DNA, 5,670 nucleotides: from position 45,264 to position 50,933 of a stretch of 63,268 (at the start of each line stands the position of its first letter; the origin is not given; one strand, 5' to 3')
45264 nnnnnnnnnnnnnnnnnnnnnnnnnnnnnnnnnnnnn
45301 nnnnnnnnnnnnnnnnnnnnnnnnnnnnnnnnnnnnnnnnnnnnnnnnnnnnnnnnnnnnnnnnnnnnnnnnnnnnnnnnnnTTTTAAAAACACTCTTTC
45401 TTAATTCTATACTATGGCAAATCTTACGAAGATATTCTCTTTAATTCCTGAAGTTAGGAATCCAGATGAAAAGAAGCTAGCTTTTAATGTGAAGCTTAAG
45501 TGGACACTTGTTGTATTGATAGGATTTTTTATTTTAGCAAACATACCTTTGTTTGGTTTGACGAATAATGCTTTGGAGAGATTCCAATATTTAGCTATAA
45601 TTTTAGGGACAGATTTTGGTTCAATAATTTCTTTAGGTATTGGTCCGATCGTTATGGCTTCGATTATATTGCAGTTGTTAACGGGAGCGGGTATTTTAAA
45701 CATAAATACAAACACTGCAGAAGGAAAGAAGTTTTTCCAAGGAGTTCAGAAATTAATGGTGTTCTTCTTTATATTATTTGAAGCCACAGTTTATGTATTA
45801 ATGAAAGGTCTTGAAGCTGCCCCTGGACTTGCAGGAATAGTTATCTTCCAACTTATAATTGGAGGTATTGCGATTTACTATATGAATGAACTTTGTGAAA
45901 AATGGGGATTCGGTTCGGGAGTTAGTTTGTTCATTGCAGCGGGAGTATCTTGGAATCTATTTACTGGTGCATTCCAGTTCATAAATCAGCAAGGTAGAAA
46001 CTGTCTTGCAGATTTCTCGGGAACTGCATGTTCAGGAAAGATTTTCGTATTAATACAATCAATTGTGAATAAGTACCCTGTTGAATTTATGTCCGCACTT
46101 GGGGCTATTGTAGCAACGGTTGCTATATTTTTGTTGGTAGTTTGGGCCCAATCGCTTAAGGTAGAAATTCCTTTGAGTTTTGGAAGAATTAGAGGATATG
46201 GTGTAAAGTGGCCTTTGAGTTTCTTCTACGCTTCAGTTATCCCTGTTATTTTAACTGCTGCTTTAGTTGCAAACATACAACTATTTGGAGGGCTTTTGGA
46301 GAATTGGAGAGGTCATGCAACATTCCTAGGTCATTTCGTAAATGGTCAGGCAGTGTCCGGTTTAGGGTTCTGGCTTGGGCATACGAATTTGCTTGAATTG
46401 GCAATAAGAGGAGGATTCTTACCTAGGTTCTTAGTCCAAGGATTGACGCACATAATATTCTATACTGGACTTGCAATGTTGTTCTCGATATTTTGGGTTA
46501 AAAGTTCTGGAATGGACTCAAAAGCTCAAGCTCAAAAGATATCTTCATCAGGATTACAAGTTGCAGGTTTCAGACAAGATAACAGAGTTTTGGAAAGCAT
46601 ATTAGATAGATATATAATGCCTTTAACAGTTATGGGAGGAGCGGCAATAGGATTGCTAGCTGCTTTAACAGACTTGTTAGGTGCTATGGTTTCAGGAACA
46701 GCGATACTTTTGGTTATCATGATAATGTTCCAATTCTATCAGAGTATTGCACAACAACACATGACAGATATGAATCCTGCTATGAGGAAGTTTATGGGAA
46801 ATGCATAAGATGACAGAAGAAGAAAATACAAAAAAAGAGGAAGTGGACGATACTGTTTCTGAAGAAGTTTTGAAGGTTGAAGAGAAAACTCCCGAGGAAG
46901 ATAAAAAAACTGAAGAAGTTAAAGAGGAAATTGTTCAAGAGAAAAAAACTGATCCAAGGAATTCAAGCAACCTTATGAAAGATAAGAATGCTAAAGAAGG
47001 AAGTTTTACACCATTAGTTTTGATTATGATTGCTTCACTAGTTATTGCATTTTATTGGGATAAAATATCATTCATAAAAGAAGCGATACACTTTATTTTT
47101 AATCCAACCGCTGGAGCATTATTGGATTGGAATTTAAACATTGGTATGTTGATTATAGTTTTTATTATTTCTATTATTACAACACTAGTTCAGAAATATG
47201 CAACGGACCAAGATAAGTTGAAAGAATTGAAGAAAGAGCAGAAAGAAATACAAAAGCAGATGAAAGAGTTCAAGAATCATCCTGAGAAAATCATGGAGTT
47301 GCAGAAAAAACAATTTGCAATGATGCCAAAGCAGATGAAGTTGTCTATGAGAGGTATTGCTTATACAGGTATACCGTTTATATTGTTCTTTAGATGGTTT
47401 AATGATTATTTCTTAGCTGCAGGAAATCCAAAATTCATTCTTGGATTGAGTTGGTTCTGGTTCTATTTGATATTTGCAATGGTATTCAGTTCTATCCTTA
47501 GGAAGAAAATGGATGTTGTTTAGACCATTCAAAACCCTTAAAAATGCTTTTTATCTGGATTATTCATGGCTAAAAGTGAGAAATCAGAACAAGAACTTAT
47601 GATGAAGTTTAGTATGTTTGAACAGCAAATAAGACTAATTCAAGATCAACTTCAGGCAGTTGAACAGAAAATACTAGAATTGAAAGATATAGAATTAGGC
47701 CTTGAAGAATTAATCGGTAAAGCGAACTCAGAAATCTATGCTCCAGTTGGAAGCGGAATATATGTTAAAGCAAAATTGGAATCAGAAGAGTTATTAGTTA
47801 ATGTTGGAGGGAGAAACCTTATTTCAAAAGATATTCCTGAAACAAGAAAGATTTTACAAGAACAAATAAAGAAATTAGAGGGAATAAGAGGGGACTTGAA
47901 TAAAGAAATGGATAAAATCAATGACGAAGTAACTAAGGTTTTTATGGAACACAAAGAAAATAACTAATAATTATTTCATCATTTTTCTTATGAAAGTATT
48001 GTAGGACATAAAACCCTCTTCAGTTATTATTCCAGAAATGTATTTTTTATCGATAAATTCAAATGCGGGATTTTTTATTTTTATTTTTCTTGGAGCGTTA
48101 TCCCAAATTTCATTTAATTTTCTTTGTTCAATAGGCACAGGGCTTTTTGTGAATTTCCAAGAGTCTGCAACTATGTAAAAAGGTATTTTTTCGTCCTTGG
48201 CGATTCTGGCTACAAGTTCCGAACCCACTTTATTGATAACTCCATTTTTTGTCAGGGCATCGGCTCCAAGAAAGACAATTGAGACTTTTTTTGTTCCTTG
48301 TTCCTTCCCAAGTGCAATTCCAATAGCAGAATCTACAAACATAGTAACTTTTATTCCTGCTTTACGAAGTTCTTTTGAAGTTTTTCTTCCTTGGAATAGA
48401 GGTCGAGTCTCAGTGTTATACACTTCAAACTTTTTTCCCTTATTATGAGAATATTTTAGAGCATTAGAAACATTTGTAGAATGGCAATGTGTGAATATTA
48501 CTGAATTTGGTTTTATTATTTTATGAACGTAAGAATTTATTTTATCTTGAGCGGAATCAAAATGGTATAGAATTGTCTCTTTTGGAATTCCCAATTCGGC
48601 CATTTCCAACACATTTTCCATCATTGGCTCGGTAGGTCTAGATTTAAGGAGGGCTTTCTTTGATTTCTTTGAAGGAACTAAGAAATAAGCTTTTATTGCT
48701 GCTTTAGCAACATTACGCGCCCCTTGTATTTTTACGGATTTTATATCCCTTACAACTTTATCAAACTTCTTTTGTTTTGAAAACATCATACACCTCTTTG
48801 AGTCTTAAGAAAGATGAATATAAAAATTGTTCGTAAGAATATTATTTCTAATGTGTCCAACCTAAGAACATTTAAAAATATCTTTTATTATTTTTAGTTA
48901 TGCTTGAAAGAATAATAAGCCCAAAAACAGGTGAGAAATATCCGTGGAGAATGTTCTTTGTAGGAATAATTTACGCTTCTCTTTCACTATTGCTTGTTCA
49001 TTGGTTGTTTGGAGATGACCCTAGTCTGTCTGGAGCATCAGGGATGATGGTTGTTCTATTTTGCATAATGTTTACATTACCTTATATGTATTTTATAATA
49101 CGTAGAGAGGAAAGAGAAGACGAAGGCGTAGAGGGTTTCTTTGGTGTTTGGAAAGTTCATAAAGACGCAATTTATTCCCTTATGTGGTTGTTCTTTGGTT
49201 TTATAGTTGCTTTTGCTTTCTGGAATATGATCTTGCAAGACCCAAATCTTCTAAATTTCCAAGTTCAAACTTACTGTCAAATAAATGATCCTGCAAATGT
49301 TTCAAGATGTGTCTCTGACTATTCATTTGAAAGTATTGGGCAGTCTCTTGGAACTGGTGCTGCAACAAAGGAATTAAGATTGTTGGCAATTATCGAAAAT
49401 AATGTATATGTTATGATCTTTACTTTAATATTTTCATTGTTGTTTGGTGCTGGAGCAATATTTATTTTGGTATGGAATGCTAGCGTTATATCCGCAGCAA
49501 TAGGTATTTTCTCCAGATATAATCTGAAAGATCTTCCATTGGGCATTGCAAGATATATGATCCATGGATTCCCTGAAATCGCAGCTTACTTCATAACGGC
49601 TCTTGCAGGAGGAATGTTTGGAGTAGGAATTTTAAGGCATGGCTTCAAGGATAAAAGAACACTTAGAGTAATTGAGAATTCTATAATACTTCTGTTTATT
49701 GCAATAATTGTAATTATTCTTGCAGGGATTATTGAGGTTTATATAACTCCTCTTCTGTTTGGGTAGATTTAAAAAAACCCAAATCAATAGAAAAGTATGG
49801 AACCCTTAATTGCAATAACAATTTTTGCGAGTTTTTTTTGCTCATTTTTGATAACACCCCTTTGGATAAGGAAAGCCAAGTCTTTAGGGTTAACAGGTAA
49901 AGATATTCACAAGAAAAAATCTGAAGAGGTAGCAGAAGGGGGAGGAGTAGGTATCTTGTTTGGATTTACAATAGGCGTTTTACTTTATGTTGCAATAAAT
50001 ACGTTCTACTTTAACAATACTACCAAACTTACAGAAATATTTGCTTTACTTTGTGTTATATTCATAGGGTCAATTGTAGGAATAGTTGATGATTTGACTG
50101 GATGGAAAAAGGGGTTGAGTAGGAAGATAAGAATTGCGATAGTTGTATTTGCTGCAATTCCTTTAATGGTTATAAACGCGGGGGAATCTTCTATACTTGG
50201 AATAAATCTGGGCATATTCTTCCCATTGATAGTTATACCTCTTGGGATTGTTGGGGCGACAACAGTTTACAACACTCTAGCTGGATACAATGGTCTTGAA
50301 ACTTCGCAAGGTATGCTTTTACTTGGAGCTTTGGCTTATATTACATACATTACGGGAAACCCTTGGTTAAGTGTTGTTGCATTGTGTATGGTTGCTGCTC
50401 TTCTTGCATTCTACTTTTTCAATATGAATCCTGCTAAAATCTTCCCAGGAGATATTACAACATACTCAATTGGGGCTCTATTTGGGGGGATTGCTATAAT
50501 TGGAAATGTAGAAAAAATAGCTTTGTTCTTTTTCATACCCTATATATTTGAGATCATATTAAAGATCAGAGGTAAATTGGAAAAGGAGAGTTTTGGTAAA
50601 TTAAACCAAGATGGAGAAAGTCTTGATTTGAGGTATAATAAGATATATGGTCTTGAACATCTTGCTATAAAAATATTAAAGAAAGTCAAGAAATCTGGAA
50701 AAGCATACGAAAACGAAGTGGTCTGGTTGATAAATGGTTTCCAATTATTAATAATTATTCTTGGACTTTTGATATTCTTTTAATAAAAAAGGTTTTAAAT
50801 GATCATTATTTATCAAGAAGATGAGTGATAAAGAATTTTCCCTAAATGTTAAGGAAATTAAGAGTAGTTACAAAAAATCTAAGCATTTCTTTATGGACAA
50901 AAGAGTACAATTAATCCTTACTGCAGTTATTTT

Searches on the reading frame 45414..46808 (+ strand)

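Call 8: search_protein_families(library=pfam, proteins=[window:45414-46808:+], max_evalue=0.001)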
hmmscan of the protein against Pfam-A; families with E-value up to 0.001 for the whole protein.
window:45414-46808:+ (464 aa): 1 family
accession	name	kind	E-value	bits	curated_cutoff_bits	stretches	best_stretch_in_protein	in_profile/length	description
PF00344.25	SecY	-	8.7e-58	196.5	32.2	1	70-442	1-306/306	SecY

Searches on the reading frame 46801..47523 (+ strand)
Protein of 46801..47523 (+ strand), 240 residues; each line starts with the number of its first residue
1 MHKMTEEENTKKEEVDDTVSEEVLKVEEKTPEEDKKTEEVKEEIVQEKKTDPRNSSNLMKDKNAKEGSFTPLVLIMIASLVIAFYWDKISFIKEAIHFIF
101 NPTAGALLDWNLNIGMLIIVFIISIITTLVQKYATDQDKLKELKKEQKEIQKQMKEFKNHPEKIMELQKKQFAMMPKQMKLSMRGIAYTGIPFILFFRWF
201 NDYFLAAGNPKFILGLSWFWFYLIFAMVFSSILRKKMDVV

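Call 8: search_protein_families(library=pfam, proteins=[window:46801-47523:+], max_evalue=0.001)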
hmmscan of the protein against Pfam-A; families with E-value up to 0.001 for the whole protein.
window:46801-47523:+ (240 aa): 1 family
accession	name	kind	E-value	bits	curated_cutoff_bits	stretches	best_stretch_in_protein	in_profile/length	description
PF01956.21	EMC3_TMCO1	-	3.7e-12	46.8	27.1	1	108-204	4-112/169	Integral membrane protein EMC3/TMCO1-like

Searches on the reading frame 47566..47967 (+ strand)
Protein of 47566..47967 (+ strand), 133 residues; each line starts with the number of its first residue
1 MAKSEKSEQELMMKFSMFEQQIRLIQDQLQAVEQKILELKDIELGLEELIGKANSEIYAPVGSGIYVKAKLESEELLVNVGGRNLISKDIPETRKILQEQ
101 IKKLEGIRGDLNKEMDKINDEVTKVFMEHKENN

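Call 8: search_protein_families(library=pfam, proteins=[window:47566-47967:+], max_evalue=0.001)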
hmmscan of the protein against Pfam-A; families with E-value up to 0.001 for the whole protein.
window:47566-47967:+ (133 aa): 2 families
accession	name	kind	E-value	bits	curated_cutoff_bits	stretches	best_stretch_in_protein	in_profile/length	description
PF02996.22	Prefoldin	-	1.1e-14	54.8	23.2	1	19-128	2-113/120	Prefoldin subunit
PF01920.25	Prefoldin_2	-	5.8e-05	23.5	27.6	0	9-62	1-52/106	Prefoldin subunit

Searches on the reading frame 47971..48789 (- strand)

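Call 8: search_protein_families(library=pfam, proteins=[window:47971-48789:-], max_evalue=0.001)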
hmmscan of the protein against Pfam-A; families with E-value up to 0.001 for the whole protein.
window:47971-48789:- (272 aa): 1 family
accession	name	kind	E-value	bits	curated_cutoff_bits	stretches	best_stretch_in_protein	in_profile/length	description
PF01008.23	IF-2B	-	1.8e-45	155.8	22.4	1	73-261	85-278/280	Initiation factor 2 subunit family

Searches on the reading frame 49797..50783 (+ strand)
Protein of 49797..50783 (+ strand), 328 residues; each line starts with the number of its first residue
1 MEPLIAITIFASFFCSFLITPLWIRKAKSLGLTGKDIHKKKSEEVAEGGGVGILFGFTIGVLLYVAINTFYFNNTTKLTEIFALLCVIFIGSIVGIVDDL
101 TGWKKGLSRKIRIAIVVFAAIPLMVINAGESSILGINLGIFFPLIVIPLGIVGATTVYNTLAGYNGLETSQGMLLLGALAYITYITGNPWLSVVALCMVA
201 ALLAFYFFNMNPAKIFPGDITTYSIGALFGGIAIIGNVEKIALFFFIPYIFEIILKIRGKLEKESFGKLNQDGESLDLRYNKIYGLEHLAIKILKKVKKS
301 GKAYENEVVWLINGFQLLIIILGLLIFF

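Call 8: search_protein_families(library=pfam, proteins=[window:49797-50783:+], max_evalue=0.001)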
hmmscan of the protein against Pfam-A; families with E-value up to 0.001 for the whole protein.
window:49797-50783:+ (328 aa): 1 family
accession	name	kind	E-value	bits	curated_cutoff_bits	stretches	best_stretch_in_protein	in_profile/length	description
PF00953.26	Glycos_transf_4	-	2.6e-28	99.5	27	1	82-236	2-159/160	Glycosyl transferase family 4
